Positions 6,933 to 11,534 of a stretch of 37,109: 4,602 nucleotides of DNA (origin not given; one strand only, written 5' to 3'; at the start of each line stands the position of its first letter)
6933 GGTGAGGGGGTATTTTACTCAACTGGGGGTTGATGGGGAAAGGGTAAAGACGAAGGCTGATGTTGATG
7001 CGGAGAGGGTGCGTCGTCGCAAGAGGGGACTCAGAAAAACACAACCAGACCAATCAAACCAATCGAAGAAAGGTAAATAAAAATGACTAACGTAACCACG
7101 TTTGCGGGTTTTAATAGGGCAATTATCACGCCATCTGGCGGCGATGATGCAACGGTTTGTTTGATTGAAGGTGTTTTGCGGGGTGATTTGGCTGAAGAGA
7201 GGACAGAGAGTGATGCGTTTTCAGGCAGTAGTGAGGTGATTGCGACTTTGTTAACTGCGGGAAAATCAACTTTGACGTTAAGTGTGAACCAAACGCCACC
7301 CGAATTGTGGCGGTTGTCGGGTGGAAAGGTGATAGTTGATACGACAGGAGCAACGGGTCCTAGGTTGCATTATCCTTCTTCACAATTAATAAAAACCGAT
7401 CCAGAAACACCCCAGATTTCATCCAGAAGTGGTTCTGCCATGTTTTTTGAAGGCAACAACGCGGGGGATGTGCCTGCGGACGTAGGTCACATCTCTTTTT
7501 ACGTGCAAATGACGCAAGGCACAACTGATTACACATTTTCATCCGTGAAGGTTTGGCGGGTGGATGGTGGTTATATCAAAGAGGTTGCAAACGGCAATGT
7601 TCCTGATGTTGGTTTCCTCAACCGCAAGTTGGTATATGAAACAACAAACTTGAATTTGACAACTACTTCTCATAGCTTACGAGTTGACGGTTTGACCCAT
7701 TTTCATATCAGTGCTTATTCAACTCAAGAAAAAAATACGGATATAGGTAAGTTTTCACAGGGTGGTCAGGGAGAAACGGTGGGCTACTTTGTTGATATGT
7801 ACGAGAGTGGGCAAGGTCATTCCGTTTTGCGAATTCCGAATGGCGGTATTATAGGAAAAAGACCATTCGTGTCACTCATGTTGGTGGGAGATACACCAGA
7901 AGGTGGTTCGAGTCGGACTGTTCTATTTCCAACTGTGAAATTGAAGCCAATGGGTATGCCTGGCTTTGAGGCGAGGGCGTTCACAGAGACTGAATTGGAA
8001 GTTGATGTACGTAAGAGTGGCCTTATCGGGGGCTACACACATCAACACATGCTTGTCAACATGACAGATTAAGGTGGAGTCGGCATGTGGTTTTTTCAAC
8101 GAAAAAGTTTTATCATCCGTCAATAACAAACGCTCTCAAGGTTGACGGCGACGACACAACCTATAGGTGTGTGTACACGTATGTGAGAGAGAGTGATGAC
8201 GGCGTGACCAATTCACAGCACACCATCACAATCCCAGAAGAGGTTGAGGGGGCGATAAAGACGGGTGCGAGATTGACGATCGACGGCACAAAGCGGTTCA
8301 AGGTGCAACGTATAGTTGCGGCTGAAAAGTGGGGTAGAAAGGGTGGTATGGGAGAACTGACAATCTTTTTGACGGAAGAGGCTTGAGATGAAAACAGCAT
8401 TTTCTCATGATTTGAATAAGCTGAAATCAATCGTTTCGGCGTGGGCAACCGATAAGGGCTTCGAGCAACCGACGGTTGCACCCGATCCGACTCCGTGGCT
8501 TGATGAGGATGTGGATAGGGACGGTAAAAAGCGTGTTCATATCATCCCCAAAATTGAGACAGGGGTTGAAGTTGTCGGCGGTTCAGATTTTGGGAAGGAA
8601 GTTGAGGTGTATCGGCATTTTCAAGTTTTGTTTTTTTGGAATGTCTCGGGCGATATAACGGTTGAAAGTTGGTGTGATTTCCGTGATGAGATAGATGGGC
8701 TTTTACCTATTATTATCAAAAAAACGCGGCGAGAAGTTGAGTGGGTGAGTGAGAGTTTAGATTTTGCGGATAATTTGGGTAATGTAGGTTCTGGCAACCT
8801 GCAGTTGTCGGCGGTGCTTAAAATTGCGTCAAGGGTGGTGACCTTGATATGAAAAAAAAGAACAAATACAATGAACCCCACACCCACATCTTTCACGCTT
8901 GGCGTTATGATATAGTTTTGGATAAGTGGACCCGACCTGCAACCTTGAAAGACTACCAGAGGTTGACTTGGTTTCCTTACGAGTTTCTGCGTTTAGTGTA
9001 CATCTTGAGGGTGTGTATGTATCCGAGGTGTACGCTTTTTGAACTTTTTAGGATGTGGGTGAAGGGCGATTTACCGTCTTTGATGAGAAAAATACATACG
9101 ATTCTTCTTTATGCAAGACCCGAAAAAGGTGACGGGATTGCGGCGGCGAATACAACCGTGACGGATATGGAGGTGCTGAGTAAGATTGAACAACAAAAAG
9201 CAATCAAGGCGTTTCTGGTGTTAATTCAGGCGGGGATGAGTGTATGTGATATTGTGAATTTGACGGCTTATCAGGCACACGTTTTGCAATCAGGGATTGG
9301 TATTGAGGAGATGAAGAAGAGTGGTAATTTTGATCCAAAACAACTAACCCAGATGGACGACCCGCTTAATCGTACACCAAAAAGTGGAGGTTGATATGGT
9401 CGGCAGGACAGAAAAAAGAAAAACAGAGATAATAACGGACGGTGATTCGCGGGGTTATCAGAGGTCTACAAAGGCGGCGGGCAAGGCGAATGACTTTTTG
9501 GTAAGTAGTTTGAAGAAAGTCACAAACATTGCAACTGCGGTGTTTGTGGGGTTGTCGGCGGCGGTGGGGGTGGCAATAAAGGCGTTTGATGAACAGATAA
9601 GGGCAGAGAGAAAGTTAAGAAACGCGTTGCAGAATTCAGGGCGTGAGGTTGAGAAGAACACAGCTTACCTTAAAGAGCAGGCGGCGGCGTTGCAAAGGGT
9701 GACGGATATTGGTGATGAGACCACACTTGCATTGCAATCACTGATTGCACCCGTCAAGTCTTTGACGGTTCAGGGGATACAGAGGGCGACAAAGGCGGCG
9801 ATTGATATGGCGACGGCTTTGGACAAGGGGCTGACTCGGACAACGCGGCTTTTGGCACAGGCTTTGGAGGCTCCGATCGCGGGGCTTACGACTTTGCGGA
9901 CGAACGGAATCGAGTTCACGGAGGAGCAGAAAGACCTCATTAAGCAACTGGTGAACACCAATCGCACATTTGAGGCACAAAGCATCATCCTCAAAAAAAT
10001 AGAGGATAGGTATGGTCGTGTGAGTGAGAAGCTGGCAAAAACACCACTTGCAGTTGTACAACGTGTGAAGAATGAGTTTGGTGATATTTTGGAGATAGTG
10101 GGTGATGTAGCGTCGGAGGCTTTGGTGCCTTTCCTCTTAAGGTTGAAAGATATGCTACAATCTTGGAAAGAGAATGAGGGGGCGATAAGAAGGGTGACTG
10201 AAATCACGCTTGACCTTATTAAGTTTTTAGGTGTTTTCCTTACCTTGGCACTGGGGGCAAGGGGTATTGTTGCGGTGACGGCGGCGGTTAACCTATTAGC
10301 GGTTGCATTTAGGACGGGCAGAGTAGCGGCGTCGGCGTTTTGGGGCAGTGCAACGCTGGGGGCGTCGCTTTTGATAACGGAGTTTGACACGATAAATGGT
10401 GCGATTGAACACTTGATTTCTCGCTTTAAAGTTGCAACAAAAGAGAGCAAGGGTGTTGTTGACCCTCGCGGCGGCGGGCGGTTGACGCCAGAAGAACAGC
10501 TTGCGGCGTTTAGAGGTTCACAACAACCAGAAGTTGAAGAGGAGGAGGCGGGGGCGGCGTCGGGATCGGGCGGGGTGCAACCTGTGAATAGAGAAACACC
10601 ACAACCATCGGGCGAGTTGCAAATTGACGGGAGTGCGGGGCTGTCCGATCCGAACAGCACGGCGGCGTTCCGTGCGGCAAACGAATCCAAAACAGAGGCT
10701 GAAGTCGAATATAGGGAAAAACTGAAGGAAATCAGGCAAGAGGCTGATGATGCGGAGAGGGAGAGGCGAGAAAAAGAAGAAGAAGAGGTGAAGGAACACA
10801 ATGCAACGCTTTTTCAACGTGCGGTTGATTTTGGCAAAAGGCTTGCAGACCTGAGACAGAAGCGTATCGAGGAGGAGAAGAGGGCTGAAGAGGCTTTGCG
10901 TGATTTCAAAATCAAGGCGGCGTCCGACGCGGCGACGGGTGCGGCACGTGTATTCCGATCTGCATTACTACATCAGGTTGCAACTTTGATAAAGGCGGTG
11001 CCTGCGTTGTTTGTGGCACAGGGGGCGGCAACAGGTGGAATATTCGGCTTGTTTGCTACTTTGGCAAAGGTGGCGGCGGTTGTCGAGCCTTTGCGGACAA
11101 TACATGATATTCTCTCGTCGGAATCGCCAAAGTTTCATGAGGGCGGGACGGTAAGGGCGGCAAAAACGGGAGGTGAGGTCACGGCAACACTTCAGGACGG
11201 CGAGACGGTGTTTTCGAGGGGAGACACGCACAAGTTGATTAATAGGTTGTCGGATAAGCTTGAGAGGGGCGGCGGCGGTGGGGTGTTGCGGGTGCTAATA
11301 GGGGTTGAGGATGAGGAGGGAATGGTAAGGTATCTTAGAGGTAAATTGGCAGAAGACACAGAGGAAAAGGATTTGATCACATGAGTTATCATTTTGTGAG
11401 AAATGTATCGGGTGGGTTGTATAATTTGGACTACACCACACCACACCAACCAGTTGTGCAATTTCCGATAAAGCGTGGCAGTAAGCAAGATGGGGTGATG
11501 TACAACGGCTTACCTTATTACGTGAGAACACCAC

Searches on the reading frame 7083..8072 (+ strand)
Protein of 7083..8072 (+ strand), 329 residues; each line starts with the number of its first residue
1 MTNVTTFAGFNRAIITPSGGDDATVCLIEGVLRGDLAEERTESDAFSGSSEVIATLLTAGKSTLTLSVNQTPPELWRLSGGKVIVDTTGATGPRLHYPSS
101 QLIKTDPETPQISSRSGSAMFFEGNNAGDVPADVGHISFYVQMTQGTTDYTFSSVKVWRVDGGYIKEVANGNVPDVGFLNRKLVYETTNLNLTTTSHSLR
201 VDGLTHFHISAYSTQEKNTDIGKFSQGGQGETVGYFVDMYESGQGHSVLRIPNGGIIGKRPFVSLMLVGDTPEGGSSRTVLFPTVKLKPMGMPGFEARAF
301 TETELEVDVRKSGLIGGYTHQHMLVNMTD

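Call 11: search_protein_families(library=pfam, proteins=[window:7083-8072:+], max_evalue=0.01)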
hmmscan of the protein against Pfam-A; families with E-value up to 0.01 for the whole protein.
window:7083-8072:+ (329 aa): 0 families

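Call 33: search_dna_similar(query=window:7083-8072:+, collection=phages, mode=protein, max_rows=15)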
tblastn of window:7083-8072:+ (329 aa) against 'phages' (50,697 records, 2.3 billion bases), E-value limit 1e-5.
No match.

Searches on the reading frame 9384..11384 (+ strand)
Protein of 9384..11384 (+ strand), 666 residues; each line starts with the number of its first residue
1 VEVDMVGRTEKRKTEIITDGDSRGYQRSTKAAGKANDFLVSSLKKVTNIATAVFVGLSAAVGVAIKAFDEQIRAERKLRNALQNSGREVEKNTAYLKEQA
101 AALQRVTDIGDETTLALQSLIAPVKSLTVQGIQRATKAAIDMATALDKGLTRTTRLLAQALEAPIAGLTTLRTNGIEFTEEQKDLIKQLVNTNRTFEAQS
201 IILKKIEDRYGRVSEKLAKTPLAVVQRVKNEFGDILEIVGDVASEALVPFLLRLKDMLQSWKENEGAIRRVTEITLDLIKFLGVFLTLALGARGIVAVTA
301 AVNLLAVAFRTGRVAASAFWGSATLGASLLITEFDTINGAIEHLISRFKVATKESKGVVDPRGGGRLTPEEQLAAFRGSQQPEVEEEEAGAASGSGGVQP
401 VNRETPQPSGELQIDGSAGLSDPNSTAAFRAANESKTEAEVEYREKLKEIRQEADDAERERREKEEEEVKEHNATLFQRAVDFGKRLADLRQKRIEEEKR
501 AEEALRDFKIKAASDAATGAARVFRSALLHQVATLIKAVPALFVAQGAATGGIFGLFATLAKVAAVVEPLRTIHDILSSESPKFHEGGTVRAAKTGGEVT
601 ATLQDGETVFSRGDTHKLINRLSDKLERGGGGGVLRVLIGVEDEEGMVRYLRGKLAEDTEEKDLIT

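Call 52: search_protein_families(library=pfam, proteins=[window:9384-11384:+], max_evalue=0.01)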
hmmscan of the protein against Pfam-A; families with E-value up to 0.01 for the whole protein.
window:9384-11384:+ (666 aa): 1 family
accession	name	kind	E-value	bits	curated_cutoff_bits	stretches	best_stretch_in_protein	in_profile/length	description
PF06791.18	TMP_2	-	9.7e-06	25.8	30.2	1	48-175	71-196/208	Prophage tail length tape measure protein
